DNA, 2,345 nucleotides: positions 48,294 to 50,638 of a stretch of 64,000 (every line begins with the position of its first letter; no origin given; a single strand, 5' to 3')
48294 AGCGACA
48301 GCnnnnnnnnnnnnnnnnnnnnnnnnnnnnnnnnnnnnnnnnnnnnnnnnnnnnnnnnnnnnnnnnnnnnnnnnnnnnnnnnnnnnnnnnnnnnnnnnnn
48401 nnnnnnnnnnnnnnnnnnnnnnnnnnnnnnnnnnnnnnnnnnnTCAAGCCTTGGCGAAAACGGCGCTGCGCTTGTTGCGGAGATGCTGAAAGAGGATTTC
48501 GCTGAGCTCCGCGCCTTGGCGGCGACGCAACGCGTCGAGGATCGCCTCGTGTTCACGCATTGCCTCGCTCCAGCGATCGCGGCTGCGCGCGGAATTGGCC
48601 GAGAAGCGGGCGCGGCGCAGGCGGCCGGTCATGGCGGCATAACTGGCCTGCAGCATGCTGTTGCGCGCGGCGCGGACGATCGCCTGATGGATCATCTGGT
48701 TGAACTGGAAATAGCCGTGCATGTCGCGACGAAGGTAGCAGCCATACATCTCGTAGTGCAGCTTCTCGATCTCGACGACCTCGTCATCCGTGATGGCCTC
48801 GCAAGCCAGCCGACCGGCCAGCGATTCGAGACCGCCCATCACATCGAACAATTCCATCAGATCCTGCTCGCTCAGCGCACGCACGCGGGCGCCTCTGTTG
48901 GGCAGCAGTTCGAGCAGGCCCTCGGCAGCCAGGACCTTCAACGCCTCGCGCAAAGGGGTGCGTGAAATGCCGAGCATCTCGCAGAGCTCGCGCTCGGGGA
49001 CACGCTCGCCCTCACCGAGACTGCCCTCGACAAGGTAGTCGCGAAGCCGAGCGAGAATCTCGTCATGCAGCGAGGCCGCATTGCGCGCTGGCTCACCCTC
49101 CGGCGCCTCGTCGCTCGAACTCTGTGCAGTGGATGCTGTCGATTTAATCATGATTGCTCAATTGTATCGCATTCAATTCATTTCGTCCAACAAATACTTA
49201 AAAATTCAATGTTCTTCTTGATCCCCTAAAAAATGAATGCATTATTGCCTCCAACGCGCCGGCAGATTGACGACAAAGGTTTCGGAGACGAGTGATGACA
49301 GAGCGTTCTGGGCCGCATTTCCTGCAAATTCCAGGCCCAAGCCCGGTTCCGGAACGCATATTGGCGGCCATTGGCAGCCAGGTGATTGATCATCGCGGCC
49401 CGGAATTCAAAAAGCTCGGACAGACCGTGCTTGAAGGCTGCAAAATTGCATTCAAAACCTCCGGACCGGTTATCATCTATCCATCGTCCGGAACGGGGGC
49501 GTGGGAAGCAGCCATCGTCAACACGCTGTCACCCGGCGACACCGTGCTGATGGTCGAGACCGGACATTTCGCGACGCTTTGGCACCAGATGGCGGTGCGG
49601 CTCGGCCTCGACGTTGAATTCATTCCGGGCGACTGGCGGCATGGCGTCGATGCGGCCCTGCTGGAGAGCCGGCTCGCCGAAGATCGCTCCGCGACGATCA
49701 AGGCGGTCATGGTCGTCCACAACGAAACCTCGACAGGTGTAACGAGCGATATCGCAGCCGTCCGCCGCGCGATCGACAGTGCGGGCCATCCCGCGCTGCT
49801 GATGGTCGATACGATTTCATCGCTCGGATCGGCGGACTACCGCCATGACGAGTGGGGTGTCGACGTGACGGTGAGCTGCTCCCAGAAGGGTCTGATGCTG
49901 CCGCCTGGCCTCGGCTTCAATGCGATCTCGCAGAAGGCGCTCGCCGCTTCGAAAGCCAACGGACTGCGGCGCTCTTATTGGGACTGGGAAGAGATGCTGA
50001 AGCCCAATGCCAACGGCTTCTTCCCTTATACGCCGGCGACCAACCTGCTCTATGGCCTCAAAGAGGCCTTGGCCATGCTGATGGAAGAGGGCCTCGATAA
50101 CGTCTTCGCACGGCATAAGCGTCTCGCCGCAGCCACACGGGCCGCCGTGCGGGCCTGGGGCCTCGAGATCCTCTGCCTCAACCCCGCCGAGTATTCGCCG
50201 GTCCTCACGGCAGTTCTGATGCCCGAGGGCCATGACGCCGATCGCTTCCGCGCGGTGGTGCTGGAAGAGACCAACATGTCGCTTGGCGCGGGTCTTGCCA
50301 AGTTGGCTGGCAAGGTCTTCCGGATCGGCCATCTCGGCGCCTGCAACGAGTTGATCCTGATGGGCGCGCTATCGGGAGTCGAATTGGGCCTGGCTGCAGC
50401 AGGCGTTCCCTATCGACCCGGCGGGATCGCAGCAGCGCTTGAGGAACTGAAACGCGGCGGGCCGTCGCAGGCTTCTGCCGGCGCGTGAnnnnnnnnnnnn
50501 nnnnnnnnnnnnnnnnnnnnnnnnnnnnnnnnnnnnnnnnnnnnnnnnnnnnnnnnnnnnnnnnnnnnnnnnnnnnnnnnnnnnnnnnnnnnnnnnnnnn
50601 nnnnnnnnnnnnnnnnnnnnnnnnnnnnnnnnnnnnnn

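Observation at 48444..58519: Candidate undescribed pathway for a cyclic ureide / oxidised pyrimidine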

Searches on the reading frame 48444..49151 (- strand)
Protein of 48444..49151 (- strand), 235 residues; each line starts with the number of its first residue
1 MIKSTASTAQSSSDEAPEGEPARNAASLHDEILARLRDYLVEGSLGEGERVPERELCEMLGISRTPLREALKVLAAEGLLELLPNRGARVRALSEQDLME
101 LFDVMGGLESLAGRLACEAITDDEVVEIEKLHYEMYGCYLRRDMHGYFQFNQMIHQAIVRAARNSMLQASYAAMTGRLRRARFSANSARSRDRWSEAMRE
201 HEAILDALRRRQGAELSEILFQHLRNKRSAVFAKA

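Call 3: search_protein_families(library=pfam, proteins=[window:48444-49151:-])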
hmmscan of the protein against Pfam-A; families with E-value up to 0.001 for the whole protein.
window:48444-49151:- (235 aa): 3 families
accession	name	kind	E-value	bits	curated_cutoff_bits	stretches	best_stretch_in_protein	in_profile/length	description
PF07729.17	FCD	-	7e-24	85.1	24.3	1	100-225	1-124/125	FCD domain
PF00392.27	GntR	-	1.3e-16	60.4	27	1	30-90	3-64/64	Bacterial regulatory proteins, gntR family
PF13412.12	HTH_24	-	0.00028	20.9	21.9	1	50-81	17-48/48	Winged helix-turn-helix DNA-binding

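Call 4: search_protein_families(library=ncbifam, proteins=[window:48444-49151:-])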
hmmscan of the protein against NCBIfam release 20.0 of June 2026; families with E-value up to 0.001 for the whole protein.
window:48444-49151:- (235 aa): 19 families
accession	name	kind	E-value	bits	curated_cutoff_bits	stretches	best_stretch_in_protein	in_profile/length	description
TIGR03338.1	phnR_burk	equivalog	1.8e-26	93.1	271.5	1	32-228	16-210/212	phosphonate utilization associated transcriptional regulator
NF003011.0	PRK03837.1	subfamily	7.6e-17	61.7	260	2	28-105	14-92/241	transcriptional regulator NanR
NF007442.0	PRK09990.1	equivalog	2.2e-14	53.5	301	1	27-217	10-221/256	transcriptional regulator GlcC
NF008504.0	PRK11414.1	equivalog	5e-13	49.3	225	1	26-212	10-196/221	GntR family transcriptional regulator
NF008576.0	PRK11534.1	equivalog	1.1e-11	44.9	218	1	35-224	15-210/225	DNA-binding transcriptional regulator CsiR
NF007741.0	PRK10421.1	equivalog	9.6e-10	38.3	311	1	26-91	6-72/262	transcriptional regulator LldR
NF007588.0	PRK10225.1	equivalog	1.2e-09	37.8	442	1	29-98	11-79/257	Uxu operon transcriptional regulator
NF007001.0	PRK09464.1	equivalog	1.2e-08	34.9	330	1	26-91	9-75/254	pyruvate dehydrogenase complex transcriptional repressor PdhR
NF008571.0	PRK11523.1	equivalog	5.1e-08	32.7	396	1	26-233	7-227/258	transcriptional regulator ExuR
NF052282.1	PLP_TF_PdxR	equivalog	5.3e-08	32.3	320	1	28-98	2-73/448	MocR-like pyridoxine biosynthesis transcription factor PdxR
TIGR02018.2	his_ut_repres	equivalog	6e-08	32.3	220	1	29-119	1-93/226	histidine utilization transcriptional repressor HutC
NF052290.2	MocR_like_YczR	exception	2.6e-06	26.4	487.4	1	26-89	18-80/458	MocR-like transcription factor YczR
TIGR02812.1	fadR_gamma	equivalog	2.7e-06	27.2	249.2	1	46-109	25-89/235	fatty acid metabolism transcriptional regulator FadR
NF003444.0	PRK04984.1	equivalog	7e-06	25.7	189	1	47-108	27-89/239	fatty acid metabolism transcriptional regulator FadR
TIGR02325.1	C_P_lyase_phnF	equivalog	3.3e-05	23.5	156.8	1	25-91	6-73/238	phosphonate metabolism transcriptional regulator PhnF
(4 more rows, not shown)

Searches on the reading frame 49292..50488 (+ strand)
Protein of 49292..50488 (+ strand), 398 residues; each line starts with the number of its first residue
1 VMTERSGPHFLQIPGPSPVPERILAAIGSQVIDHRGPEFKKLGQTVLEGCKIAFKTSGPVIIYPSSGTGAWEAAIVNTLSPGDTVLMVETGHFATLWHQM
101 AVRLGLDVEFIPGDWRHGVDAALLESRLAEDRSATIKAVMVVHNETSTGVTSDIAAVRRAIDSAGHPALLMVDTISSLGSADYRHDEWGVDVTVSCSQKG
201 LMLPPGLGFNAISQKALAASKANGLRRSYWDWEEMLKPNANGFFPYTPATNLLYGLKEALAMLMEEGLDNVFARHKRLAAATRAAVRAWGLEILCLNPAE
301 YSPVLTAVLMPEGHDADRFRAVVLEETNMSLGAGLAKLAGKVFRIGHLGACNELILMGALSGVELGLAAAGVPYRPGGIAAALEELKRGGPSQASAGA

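Call 3: search_protein_families(library=pfam, proteins=[window:49292-50488:+])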
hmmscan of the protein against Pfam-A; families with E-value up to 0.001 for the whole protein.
window:49292-50488:+ (398 aa): 1 family
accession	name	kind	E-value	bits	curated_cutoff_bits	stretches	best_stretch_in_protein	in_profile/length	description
PF00266.25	Aminotran_5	-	2e-24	86.7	21.5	1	54-334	56-338/371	Aminotransferase class-V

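Call 4: search_protein_families(library=ncbifam, proteins=[window:49292-50488:+])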
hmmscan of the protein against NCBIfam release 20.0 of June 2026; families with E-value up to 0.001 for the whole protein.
window:49292-50488:+ (398 aa): 7 families
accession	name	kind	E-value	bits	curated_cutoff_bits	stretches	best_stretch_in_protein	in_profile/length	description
NF045640.1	AspGlyoxATaseBhcA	equivalog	3.8e-136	454.1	650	1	12-389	8-387/395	L-aspartate--glyoxylate aminotransferase BhcA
NF046070.1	PyrdoxPyrvTramin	equivalog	4.2e-51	173.9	600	1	8-353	5-349/369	pyridoxamine--pyruvate transaminase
TIGR03301.1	PhnW-AepZ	equivalog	1.6e-41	142.9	360.8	1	13-352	4-340/355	2-aminoethylphosphonate aminotransferase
NF010006.0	PRK13479.1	equivalog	3e-28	99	296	1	62-368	60-362/369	2-aminoethylphosphonate--pyruvate transaminase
TIGR02326.1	transamin_PhnW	equivalog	2.2e-26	92.8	400.8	1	61-353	57-346/363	2-aminoethylphosphonate--pyruvate transaminase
TIGR01979.1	sufS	subfamily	7.6e-07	28.3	475.1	1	77-285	103-310/403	SufS family cysteine desulfurase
TIGR01977.1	am_tr_V_EF2568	hypoth_equivalog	7.1e-05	22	377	1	61-281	65-281/376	cysteine desulfurase family protein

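Call 8: search_solved_structures(query=window:49292-50488:+)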
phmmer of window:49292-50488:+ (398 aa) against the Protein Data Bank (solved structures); distinct sequences matched with E-value up to 0.001: 37.
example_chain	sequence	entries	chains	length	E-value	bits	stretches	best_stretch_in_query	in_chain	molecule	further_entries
6pk1_A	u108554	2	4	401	3.6e-107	361.7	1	7-386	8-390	Serine--glyoxylate aminotransferase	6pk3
1vjo_A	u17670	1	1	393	1.1e-45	159.4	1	11-350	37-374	alanine--glyoxylate aminotransferase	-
2huf_A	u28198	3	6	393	4.5e-42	147.4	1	10-350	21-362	Alanine glyoxylate aminotransferase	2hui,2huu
4cbr_A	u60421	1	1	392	1.2e-41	146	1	10-352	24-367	SERINE--PYRUVATE AMINOTRANSFERASE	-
4cbs_A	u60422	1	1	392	1.2e-41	146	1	10-352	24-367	SERINE--PYRUVATE AMINOTRANSFERASE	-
1j04_A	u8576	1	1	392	6.7e-41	143.6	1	10-352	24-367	alanine--glyoxylate aminotransferase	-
2dr1_A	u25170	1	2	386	6.8e-41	143.5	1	14-350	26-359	386aa long hypothetical serine aminotransferase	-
2yob_A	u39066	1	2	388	5.1e-40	140.6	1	10-352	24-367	SERINE--PYRUVATE AMINOTRANSFERASE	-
5f9s_A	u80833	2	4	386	5.2e-40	140.6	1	10-352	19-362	Serine--pyruvate aminotransferase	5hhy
1h0c_A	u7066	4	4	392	5.5e-40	140.6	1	10-352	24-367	SERINE--GLYOXYLATE AMINOTRANSFERASE | Serine--pyruvate aminotransferase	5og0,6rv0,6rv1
7ns7_A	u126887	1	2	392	5.5e-40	140.6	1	10-352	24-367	L-alanine:glyoxylate aminotransferase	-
4kxk_A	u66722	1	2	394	5.5e-40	140.5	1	10-352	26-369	Serine--pyruvate aminotransferase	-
4kyo_A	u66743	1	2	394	5.6e-40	140.5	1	10-352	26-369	Serine-pyruvate aminotransferase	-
3r9a_A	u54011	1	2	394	5.6e-40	140.5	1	10-352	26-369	Serine--pyruvate aminotransferase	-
5ofy_A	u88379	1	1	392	2.7e-39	138.3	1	10-352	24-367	Serine--pyruvate aminotransferase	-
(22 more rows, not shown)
